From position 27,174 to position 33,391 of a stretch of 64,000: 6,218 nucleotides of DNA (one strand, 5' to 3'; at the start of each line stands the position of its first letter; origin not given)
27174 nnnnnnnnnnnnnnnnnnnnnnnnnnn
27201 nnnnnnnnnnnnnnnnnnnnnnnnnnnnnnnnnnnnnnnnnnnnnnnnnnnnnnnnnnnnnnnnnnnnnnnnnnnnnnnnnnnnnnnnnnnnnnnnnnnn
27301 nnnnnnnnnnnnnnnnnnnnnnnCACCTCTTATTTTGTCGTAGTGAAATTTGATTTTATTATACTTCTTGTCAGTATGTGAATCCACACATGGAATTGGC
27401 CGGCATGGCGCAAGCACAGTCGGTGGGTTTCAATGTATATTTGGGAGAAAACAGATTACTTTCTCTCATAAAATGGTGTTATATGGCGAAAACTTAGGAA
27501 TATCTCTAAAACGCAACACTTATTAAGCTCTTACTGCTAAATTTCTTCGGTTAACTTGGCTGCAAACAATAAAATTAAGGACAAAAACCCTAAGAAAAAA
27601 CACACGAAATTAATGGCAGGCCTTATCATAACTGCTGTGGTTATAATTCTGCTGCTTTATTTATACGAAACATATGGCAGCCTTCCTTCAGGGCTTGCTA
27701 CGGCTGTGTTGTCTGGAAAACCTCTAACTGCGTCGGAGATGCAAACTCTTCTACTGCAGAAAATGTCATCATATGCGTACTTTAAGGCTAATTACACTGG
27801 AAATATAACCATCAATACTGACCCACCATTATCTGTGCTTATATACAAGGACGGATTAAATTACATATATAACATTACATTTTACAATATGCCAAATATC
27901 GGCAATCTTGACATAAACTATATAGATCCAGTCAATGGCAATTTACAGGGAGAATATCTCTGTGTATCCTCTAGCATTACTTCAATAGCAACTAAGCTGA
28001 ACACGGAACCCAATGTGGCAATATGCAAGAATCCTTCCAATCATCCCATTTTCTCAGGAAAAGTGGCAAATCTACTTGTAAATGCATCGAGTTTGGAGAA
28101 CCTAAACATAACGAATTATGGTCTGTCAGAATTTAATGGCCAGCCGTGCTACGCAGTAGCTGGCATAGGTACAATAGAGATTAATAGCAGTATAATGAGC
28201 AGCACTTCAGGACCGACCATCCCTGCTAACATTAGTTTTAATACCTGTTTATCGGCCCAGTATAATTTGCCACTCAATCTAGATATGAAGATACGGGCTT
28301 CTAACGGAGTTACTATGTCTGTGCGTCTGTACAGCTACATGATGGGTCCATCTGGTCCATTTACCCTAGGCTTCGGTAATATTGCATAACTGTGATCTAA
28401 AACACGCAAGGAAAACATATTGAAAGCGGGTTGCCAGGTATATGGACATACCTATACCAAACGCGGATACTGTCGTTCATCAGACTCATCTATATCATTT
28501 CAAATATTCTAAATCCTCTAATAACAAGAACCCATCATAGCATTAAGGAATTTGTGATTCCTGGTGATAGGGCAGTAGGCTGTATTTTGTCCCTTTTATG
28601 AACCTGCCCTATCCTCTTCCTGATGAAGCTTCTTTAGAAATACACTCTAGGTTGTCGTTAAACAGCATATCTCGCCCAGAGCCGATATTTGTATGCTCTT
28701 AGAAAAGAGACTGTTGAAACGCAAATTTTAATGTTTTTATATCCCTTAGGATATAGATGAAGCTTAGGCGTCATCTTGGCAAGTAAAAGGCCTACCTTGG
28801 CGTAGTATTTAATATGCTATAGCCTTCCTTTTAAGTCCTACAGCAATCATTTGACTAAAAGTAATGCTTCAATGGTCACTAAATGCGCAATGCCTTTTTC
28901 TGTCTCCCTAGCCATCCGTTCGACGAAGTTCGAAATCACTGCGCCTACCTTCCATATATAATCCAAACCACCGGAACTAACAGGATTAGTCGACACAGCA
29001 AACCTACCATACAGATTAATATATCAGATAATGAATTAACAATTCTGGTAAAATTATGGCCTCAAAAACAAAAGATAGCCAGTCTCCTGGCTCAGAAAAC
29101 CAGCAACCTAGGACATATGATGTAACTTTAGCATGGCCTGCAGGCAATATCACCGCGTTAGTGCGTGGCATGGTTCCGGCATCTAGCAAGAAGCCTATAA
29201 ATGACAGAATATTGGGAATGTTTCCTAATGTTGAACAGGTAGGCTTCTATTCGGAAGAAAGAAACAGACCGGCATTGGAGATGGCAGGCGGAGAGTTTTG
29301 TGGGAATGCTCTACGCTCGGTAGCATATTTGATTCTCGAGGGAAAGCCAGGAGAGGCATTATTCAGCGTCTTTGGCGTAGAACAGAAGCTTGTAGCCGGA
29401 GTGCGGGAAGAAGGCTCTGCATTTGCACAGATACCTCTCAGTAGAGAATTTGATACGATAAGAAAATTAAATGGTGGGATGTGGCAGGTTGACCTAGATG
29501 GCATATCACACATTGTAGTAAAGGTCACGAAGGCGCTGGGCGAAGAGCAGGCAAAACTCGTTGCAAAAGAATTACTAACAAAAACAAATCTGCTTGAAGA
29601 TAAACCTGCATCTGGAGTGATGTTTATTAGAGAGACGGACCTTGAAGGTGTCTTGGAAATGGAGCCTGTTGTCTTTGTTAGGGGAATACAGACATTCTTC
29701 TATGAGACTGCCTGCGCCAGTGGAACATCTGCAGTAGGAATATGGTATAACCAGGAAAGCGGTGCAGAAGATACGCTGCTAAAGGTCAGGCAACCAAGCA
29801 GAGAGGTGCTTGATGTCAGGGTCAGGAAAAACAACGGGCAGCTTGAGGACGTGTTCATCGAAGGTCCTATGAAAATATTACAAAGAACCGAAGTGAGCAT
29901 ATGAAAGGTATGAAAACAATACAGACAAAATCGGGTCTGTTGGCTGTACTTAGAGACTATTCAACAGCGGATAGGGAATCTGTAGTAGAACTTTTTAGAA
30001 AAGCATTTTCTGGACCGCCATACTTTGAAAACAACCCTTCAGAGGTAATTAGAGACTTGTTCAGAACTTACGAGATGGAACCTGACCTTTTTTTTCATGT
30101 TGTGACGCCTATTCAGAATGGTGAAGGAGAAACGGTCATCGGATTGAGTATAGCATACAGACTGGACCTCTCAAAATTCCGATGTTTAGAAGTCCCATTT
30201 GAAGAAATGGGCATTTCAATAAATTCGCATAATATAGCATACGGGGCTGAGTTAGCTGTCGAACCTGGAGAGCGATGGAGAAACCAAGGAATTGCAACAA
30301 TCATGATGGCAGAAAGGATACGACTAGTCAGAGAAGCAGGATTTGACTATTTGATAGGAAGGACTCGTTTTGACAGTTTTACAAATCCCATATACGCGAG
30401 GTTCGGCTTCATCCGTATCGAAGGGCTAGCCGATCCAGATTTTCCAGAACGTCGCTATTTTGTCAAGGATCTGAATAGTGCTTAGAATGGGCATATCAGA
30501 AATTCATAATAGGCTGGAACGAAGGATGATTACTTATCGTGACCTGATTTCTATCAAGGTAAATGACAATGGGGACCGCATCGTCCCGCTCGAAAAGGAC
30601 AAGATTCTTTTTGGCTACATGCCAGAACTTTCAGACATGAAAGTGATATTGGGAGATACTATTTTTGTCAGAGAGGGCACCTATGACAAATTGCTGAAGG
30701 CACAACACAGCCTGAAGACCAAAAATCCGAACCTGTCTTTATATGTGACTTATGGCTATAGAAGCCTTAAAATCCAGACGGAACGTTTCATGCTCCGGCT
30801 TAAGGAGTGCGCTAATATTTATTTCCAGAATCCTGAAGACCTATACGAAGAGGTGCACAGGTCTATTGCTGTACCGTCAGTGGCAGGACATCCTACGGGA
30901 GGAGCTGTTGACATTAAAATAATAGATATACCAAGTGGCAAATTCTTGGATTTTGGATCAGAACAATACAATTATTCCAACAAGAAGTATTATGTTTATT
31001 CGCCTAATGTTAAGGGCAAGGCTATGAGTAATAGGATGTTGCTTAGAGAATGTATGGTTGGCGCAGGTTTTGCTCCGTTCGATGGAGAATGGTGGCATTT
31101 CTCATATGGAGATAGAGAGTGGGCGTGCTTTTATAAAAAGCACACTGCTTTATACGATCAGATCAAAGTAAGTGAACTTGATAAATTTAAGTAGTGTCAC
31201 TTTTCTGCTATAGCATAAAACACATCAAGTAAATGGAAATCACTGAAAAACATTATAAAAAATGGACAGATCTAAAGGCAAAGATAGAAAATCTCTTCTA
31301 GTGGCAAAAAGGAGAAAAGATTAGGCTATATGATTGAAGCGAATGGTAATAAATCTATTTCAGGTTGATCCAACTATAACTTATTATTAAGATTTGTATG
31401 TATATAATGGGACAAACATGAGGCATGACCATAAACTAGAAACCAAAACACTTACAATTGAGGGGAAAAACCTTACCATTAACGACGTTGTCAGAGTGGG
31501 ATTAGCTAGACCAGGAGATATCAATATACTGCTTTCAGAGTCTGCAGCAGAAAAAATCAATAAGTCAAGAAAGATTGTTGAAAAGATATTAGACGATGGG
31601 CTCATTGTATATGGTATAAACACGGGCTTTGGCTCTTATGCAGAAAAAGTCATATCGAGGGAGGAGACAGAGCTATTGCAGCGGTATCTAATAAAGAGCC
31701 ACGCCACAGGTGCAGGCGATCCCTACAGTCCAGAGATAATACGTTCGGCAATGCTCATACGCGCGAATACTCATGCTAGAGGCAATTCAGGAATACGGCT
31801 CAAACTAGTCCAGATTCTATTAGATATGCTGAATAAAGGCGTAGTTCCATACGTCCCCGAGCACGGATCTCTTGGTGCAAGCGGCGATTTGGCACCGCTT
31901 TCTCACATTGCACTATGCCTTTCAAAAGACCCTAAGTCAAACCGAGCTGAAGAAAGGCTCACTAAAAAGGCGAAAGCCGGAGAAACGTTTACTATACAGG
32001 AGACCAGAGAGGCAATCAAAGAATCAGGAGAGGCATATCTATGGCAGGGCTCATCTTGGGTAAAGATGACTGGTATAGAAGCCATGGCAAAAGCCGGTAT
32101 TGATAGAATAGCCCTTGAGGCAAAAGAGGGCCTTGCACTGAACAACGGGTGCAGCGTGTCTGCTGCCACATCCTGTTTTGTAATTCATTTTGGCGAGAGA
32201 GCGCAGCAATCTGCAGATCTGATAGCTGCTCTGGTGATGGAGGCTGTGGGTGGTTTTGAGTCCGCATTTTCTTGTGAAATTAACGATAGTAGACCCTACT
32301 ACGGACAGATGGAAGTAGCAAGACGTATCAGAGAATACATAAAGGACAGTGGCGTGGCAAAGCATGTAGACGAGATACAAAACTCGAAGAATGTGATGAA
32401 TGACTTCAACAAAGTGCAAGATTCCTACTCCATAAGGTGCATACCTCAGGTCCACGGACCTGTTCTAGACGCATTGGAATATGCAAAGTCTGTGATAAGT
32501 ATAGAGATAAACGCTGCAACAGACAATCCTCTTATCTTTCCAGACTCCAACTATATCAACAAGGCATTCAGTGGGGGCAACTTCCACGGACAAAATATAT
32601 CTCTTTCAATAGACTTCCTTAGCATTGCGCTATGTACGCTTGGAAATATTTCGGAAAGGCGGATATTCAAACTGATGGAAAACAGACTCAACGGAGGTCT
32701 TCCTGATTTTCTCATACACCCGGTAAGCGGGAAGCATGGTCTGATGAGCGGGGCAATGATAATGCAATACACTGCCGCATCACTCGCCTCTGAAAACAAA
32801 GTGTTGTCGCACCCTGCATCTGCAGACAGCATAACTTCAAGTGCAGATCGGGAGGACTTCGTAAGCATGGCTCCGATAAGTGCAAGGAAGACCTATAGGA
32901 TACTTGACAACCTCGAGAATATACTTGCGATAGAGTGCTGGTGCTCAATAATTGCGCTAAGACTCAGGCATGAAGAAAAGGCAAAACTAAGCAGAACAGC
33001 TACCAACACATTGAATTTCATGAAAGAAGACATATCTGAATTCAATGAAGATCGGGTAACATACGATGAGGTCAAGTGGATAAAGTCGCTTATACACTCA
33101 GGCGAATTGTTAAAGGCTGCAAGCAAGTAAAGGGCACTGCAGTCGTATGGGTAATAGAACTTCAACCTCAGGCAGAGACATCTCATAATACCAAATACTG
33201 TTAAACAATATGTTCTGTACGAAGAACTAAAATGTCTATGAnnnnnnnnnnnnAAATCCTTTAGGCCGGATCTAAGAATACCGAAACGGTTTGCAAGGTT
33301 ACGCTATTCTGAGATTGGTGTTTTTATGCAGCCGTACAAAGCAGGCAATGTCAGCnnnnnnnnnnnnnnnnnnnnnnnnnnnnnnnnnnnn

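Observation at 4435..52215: Recurring architecture: three AT-rich insertions, each just downstream of a gene and flanked by a copy of that gene's 3' end, none with an integrase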

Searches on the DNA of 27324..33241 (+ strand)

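Call 106: search_dna_similar(query=window:27324-33241:+, collection=plasmids, mode=distant, max_rows=8)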
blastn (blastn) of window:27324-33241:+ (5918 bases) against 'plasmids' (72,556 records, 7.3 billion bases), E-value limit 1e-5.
Records with a match: 1; places in all: 1; records where one place covers at least 80% of the query: 0.
Best place of each record, by identity: 60-80% 1.
By first word of the organism name: Mesorhizobium 1.
By predicted mobility (MOB-suite, as given by PLSDB): non-mobilizable 1.
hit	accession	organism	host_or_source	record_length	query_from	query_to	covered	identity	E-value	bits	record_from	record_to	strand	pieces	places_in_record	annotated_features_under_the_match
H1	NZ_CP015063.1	Mesorhizobium ciceri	Cicer arietinum,Pure Sample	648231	3728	3809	1%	76.8%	6e-6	64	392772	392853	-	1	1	M15 family metallopeptidase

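Call 107: search_dna_similar(query=window:27324-33241:+, collection=phages, mode=distant, max_rows=8)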
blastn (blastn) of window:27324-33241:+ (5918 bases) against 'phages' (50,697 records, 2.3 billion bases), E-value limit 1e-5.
No match.
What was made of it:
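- Tried and rejected: Plasmid and phage collections: island 3 gave only an 82-nt match to a bacterial M15 peptidase gene in plasmids, and nothing in phages (calls 106, 107).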
